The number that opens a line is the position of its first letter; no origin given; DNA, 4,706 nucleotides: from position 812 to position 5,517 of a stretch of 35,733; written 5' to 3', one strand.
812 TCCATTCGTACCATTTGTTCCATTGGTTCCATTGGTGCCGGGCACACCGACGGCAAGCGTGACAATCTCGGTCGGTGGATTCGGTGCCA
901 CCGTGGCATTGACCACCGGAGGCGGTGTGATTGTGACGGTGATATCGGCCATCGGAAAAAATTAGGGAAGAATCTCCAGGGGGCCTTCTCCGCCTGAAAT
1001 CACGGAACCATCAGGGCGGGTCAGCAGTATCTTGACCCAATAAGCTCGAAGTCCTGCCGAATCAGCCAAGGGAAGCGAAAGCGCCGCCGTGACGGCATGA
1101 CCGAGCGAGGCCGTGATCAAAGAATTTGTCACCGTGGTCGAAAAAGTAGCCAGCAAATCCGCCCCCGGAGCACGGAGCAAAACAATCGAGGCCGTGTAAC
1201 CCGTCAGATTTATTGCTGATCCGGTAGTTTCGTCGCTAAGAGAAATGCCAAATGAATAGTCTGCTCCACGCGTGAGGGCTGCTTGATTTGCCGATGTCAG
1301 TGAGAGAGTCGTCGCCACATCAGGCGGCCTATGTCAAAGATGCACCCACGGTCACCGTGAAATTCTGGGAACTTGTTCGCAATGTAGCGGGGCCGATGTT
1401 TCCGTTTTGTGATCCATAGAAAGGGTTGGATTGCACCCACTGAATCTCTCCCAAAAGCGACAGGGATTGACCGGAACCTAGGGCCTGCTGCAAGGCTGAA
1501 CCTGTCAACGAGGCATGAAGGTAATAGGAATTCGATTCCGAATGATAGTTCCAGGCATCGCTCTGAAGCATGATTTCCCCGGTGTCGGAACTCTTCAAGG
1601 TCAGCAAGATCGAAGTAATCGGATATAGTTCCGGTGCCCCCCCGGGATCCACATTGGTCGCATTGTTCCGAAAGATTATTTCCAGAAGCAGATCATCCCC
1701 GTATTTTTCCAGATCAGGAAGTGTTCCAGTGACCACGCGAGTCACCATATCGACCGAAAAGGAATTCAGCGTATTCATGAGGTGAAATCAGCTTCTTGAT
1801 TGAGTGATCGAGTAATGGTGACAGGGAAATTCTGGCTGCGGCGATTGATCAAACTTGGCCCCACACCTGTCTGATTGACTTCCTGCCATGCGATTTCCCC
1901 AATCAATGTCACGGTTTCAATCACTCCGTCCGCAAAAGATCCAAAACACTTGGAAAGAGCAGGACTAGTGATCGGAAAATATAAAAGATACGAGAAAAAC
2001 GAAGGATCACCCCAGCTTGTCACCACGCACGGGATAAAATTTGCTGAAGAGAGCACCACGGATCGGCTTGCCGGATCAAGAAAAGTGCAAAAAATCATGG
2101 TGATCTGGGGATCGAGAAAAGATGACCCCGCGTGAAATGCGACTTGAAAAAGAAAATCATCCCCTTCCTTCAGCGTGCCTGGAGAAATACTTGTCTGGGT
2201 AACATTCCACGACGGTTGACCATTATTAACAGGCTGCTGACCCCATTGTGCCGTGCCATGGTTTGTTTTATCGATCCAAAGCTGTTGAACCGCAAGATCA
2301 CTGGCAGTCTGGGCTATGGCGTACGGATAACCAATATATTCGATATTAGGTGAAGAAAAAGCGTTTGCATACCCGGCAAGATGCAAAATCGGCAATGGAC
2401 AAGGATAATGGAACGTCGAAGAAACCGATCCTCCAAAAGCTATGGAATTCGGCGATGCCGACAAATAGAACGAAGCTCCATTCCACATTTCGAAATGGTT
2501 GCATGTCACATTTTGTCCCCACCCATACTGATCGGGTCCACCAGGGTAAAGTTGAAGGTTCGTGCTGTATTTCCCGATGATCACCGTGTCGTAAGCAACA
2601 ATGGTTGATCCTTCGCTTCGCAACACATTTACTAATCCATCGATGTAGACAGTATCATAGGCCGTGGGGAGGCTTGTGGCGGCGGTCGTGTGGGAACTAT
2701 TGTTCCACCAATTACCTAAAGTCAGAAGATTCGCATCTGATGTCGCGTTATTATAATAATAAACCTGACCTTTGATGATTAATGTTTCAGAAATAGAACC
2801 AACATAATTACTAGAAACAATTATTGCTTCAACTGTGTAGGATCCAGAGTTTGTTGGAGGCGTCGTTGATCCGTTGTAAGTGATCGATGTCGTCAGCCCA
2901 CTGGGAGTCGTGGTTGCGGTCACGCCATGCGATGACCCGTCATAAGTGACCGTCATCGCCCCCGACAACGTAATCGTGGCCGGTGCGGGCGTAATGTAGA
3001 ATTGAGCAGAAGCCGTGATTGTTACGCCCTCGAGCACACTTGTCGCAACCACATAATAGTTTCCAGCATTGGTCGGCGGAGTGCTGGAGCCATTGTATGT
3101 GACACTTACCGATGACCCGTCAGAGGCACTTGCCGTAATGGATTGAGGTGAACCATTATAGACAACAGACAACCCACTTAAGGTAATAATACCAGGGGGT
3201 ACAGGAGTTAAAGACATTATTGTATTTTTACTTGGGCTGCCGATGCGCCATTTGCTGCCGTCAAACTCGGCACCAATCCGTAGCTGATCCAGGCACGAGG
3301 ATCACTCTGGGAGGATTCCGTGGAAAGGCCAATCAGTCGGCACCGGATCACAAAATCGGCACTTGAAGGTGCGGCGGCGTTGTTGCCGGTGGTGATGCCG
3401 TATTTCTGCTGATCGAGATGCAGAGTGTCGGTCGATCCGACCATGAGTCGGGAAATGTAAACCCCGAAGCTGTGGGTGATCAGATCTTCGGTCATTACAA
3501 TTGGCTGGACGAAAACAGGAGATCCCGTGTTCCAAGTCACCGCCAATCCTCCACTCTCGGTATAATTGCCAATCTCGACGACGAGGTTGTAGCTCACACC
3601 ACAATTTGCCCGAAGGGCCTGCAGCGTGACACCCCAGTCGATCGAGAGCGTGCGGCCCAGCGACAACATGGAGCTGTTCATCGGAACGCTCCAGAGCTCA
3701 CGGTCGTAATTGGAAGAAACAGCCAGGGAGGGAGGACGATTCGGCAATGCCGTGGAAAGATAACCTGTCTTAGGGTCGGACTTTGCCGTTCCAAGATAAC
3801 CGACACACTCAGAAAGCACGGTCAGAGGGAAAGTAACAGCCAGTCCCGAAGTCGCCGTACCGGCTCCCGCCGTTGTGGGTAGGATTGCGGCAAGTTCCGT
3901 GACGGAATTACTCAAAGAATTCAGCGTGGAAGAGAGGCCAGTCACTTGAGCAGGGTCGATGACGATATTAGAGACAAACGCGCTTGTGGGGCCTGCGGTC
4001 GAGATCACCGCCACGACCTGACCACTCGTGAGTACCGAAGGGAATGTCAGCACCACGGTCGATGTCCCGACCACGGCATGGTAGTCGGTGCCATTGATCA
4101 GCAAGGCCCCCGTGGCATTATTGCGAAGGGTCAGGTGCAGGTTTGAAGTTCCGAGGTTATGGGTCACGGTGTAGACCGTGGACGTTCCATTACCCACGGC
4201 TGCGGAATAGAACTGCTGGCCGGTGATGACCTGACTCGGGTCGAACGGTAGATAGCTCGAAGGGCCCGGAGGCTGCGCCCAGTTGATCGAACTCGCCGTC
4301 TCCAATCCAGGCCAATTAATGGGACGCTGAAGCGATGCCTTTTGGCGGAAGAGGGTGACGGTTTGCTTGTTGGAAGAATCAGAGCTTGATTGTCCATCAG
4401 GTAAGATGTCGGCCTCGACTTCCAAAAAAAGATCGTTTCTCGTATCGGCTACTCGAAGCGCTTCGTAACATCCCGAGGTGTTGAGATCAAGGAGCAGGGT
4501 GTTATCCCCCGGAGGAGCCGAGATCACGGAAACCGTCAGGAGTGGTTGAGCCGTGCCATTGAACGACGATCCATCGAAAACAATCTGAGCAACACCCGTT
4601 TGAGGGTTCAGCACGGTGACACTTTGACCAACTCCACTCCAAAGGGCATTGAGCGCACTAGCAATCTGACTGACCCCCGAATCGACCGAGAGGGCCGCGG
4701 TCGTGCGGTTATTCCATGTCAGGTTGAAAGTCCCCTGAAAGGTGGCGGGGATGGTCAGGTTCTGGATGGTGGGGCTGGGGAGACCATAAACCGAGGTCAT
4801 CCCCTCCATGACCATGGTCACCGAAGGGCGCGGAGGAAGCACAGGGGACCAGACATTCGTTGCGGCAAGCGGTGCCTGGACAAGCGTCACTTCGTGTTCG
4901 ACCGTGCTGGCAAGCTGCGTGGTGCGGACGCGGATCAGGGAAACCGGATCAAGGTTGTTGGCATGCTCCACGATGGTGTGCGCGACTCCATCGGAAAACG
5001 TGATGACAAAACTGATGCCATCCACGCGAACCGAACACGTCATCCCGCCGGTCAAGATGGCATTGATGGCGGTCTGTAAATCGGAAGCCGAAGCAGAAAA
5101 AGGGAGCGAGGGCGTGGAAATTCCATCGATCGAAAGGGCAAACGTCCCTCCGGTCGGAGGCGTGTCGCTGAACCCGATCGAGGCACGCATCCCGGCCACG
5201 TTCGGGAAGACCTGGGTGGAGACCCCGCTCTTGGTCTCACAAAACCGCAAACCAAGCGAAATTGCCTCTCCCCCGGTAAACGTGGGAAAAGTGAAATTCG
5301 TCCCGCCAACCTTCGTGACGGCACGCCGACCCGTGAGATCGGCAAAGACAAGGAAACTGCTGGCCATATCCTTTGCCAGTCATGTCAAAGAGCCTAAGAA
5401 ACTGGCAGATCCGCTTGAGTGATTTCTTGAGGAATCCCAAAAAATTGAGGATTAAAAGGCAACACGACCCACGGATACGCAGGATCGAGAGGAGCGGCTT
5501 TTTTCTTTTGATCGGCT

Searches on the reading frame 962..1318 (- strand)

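Call 36: search_protein_families(library=pfam, max_evalue=0.01, proteins=[window:962-1318:-])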
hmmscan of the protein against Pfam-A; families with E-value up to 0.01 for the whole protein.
window:962-1318:- (118 aa): 1 family
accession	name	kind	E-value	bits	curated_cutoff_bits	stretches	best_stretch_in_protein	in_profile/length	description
PF23926.2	LtfC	-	4.7e-05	24.3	27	1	15-85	9-71/100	LtfC-like, beta-sandwich domain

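Call 95: search_protein_families(library=phrogs, max_evalue=0.001, proteins=[window:962-1318:-])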
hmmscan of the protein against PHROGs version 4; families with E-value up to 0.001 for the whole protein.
window:962-1318:- (118 aa): 2 families
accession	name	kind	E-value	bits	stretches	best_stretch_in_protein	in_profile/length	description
phrog_1084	-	unknown function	9.2e-11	42.9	1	14-117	11-111/123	unknown function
phrog_3304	-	tail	0.00044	21.1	1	13-79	9-78/177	L-shaped tail fiber protein assembly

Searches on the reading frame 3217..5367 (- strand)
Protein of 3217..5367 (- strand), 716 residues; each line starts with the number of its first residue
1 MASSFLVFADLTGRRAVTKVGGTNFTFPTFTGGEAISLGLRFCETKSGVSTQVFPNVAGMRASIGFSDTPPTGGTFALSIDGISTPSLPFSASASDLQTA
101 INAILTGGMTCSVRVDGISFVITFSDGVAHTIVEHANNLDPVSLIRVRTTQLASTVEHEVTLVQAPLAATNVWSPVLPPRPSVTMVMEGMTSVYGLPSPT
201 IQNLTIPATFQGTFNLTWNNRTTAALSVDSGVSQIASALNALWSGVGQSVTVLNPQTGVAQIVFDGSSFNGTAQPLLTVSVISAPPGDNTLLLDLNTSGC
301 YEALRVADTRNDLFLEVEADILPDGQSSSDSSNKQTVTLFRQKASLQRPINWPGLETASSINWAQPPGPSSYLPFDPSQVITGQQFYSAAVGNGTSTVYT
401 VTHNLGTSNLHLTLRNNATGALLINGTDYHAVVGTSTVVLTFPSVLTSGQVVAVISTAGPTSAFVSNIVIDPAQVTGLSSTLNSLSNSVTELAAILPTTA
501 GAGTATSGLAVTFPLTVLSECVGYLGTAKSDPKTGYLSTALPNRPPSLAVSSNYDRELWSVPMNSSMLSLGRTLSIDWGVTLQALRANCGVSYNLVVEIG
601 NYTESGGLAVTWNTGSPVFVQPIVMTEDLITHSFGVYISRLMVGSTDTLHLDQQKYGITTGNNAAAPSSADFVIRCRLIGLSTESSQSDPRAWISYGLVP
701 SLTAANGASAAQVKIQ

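Call 7: search_protein_families(library=phrogs, proteins=[window:3217-5367:-])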
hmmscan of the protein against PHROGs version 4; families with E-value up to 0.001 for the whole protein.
window:3217-5367:- (716 aa): 2 families
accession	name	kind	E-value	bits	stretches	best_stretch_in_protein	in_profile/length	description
phrog_2647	-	head and packaging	4.4e-07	30.3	1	385-456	266-335/336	head decoration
phrog_10909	-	tail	0.00019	21.9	1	62-112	201-254/290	major tail protein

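Call 15: find_related_loci(query=window:3217-5367:-, collection=viral_contigs, flank=10000)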
Query window:3217-5367:- (716 aa) in viral_contigs; peptide patterns used: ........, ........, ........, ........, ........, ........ (x = any residue, [..] = any of these).
5 stretches matched a pattern; 2 encode a relative of the query (tblastn E <= 1e-3); 2 distinct loci.
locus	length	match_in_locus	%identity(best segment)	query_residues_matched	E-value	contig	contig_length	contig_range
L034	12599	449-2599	63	1-716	0e+0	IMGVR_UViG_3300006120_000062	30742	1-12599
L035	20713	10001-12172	61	1-716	0e+0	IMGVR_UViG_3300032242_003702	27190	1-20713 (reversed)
